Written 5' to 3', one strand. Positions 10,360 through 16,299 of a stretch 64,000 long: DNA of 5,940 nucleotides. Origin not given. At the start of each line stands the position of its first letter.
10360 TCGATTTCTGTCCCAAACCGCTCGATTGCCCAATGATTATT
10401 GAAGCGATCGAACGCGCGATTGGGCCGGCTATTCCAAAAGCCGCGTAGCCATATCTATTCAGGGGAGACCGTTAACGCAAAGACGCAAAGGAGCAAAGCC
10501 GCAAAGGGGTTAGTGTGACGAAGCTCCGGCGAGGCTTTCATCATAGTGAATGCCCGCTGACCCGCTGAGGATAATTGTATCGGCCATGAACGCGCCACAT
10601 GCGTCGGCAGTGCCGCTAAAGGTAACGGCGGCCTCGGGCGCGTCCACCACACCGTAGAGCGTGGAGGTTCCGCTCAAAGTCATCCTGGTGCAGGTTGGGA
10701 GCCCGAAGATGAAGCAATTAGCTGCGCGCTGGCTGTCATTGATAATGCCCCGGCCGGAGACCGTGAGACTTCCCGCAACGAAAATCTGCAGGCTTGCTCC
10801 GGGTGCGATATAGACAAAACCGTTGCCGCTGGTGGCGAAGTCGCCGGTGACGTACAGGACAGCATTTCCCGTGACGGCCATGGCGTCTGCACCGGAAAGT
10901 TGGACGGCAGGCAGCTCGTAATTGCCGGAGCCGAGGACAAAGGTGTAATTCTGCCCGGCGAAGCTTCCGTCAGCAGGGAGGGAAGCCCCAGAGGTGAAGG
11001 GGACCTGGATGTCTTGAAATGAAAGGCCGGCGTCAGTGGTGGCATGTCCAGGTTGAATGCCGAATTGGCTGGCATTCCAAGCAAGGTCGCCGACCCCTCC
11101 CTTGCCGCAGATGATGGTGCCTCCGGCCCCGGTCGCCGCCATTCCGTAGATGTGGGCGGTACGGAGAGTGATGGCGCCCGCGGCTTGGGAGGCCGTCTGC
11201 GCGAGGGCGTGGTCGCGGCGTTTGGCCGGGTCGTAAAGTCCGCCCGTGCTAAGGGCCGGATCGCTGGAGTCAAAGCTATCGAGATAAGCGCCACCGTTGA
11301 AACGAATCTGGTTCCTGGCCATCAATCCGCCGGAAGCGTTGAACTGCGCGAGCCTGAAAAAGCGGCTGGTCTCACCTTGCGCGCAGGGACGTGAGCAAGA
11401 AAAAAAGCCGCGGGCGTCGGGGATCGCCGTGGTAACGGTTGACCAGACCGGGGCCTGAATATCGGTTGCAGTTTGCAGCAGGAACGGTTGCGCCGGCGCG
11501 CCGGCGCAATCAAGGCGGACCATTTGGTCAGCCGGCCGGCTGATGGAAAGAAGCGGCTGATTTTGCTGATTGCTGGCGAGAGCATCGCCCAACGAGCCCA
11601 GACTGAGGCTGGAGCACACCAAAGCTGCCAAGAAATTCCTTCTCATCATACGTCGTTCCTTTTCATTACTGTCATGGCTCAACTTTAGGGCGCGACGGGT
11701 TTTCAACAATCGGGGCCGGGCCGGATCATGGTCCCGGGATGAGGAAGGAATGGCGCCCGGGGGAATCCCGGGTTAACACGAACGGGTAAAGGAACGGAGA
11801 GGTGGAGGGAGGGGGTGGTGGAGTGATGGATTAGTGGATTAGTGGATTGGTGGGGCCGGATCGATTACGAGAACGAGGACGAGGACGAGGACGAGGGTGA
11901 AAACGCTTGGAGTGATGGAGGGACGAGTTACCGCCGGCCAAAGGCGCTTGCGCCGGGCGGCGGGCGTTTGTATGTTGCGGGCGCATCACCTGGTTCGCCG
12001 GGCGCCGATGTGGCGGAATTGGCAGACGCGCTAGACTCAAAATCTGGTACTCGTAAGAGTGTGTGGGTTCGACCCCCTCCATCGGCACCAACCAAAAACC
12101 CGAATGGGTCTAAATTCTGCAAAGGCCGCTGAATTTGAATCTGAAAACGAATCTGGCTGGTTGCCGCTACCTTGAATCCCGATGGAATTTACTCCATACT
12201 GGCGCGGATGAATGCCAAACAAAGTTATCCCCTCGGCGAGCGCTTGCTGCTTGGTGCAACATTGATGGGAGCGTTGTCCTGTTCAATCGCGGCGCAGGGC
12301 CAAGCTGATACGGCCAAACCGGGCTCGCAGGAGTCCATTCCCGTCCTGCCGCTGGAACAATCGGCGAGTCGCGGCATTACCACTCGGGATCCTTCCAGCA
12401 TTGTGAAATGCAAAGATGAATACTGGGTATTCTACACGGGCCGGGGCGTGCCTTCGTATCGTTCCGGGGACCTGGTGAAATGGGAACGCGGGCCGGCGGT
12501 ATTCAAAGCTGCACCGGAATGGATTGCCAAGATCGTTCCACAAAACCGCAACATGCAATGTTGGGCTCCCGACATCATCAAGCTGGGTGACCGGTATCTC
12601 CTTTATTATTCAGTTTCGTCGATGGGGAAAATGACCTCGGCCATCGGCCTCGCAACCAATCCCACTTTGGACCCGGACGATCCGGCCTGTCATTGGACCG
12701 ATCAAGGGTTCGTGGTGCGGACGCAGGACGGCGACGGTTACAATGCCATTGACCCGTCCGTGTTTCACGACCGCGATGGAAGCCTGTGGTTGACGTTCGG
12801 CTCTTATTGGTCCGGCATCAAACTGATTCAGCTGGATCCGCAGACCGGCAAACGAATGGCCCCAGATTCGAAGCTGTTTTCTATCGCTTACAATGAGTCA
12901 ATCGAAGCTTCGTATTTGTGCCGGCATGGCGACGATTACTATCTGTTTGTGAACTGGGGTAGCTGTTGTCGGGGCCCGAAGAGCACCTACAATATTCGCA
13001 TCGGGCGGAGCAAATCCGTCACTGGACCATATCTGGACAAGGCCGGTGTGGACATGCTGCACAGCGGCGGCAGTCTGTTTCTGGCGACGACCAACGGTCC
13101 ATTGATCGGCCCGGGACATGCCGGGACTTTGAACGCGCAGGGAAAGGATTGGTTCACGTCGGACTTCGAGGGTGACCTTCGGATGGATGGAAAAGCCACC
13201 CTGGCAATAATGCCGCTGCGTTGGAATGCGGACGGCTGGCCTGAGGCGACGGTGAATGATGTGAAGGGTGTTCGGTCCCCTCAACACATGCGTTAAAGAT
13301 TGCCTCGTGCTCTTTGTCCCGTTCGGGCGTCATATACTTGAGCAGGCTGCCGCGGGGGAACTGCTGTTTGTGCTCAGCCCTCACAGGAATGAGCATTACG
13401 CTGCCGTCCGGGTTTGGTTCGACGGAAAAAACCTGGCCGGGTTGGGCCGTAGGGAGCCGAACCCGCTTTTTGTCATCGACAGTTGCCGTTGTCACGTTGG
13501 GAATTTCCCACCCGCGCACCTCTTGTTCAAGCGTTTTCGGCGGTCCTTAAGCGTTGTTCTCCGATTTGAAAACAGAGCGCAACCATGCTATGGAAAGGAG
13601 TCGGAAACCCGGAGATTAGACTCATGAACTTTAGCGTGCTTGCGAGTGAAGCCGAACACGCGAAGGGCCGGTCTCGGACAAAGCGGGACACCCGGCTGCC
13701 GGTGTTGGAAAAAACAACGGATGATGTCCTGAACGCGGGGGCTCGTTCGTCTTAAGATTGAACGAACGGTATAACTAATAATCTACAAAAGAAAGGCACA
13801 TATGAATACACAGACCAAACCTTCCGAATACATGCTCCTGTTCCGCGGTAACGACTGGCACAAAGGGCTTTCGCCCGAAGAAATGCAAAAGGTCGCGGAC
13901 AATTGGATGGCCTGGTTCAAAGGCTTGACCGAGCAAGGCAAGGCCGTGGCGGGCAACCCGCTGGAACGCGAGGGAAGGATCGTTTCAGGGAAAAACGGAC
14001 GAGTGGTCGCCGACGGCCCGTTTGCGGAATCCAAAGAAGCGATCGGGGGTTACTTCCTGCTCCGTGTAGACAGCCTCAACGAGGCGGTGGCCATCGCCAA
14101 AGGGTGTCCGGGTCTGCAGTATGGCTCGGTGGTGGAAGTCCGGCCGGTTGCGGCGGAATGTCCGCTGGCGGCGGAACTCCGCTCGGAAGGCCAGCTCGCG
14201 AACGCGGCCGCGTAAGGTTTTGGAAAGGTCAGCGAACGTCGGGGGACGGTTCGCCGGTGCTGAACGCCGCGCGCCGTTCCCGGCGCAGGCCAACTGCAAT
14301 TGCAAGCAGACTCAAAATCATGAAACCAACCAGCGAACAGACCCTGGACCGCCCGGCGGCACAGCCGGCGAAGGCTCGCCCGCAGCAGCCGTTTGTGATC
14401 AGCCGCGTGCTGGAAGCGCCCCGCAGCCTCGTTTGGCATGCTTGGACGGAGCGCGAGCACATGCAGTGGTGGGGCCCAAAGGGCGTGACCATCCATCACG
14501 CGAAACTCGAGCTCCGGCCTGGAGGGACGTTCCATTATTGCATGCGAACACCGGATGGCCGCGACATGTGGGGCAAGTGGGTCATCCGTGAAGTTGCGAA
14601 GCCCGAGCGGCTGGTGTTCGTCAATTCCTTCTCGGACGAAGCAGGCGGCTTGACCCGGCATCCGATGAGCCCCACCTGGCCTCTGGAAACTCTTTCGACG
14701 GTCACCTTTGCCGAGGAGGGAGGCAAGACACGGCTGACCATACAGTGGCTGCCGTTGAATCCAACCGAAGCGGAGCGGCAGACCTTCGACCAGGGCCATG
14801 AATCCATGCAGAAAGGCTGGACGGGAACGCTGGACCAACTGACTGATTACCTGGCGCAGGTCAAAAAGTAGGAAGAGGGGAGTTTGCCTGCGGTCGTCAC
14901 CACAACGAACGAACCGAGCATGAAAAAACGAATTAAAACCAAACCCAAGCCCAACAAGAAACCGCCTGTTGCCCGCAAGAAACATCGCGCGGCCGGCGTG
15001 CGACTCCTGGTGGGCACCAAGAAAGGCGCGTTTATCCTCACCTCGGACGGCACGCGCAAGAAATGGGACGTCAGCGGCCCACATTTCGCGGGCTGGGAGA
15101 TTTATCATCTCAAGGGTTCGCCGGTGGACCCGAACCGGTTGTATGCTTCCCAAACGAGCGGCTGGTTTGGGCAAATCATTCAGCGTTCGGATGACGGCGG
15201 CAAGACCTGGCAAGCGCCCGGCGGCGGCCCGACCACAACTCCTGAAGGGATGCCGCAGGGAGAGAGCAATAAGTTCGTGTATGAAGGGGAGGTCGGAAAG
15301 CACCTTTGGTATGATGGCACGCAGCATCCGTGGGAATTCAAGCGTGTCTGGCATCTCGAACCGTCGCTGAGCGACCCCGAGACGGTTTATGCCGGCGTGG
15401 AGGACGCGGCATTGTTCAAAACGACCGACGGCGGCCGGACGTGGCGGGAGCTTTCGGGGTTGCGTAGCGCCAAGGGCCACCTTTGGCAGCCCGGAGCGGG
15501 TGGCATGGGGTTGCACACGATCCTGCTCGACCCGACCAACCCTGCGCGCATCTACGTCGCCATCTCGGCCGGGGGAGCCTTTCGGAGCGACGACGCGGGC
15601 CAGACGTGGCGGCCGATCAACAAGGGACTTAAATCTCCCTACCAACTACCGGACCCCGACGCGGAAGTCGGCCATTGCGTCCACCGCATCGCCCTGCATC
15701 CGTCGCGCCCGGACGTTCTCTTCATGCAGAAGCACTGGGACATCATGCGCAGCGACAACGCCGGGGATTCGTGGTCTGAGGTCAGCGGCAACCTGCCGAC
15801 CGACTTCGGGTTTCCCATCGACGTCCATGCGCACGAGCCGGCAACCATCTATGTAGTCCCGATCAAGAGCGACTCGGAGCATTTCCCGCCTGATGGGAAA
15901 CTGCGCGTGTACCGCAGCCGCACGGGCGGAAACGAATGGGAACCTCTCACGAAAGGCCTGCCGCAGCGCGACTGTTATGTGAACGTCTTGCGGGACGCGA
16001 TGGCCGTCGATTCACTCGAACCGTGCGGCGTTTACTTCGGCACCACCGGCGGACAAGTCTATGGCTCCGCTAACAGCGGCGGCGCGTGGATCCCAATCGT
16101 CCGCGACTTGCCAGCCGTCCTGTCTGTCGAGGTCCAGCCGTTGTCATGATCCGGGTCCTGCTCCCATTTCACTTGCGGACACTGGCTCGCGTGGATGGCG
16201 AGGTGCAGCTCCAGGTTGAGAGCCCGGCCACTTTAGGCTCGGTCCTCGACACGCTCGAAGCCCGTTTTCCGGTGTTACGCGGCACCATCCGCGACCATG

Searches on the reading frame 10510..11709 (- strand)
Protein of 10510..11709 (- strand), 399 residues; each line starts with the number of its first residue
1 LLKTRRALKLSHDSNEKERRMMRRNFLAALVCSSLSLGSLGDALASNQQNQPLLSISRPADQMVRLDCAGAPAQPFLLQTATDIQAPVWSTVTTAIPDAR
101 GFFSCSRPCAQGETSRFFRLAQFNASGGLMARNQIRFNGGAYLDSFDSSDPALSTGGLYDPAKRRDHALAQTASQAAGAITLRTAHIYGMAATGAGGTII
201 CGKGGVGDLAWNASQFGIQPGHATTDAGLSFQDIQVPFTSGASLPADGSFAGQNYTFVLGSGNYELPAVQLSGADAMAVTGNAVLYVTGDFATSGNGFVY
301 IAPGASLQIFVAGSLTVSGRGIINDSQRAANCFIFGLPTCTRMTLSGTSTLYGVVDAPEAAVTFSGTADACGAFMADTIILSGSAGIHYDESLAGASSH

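Call 3: search_protein_families(library=ncbifam, proteins=[window:10510-11709:-], max_evalue=0.01)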
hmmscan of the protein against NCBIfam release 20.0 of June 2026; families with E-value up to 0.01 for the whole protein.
window:10510-11709:- (399 aa): 0 families

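Call 4: search_protein_families(library=pfam, proteins=[window:10510-11709:-], max_evalue=0.01)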
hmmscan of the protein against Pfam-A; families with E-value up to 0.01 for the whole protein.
window:10510-11709:- (399 aa): 2 families
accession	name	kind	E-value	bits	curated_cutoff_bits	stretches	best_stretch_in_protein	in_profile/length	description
PF23981.1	DUF7305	-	1.1e-15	58.4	27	1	258-395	45-184/185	Domain of unknown function (DUF7305)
PF20597.4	pAdhesive_15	-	1.8e-05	25.2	23.8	1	206-389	78-254/254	Putative Ice-binding-like adhesive domain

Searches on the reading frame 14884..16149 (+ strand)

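Call 25: search_protein_families(library=pfam, proteins=[window:14884-16149:+], max_evalue=0.00001)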
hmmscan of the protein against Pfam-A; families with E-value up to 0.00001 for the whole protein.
window:14884-16149:+ (421 aa): 2 families
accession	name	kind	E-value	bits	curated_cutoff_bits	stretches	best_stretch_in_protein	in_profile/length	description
PF15902.12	Sortilin-Vps10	-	1.1e-10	41.3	33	1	232-359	3-116/446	Sortilin, neurotensin receptor 3,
PF02012.26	BNR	-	5e-10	38.3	27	0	100-110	1-11/12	BNR/Asp-box repeat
